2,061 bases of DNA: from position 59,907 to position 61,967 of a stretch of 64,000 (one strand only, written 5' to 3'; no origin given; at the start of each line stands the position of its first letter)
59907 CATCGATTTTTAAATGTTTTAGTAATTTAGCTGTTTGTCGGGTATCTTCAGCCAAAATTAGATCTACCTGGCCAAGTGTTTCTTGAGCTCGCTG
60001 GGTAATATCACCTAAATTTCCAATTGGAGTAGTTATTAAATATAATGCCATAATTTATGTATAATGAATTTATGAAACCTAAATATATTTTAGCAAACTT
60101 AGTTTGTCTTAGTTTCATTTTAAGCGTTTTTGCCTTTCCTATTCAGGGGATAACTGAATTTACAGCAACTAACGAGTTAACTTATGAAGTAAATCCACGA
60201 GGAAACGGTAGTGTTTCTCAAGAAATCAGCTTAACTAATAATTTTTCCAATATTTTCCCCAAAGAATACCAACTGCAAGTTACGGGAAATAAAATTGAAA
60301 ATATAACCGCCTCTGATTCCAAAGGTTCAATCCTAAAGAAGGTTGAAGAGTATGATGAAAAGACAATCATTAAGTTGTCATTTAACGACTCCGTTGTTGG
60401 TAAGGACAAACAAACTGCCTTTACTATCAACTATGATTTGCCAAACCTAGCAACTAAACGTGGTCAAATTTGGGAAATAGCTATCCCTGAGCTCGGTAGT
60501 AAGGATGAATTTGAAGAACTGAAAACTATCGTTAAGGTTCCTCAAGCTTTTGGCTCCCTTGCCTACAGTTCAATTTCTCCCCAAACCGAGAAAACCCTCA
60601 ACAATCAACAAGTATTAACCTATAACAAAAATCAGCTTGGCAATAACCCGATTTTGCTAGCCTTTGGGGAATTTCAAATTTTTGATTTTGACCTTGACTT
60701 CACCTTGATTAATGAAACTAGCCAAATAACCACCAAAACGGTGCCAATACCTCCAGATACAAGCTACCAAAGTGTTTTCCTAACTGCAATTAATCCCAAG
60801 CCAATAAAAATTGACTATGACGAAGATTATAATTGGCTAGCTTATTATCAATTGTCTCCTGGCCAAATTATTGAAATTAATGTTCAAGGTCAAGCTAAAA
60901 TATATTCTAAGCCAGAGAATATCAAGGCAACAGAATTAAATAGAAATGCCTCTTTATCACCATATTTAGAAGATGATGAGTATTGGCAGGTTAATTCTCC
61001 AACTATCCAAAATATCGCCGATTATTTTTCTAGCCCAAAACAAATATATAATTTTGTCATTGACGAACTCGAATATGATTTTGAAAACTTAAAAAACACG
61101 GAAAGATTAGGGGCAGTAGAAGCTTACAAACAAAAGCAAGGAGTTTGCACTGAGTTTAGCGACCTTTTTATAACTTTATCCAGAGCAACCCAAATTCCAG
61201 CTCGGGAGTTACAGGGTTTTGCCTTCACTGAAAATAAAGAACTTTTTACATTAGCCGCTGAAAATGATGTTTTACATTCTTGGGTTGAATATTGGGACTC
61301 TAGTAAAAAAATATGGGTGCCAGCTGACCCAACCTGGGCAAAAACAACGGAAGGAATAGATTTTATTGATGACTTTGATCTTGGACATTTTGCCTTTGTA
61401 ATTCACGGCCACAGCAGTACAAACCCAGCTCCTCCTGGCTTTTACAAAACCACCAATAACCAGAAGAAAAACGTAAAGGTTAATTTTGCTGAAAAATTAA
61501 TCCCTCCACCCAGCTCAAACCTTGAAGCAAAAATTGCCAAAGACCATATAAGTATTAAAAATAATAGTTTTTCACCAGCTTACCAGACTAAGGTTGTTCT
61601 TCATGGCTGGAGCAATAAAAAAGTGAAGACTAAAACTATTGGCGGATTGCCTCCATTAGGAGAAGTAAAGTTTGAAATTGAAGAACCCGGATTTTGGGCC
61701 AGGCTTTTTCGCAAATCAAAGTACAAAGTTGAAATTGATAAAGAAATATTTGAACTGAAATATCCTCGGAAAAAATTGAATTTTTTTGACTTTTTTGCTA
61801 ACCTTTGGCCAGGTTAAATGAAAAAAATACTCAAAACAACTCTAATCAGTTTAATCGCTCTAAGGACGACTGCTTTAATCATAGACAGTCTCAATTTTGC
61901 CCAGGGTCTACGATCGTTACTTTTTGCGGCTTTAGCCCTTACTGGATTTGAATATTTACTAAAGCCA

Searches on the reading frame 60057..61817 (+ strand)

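Call 70: search_protein_families(library=pfam, proteins=[window:60057-61817:+], max_evalue=0.00001)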
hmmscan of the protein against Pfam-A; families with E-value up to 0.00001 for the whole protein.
window:60057-61817:+ (586 aa): 1 family
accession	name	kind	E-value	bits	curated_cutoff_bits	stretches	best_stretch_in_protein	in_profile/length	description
PF01841.26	Transglut_core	-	2.1e-17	63.8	23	1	318-425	9-108/108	Transglutaminase-like superfamily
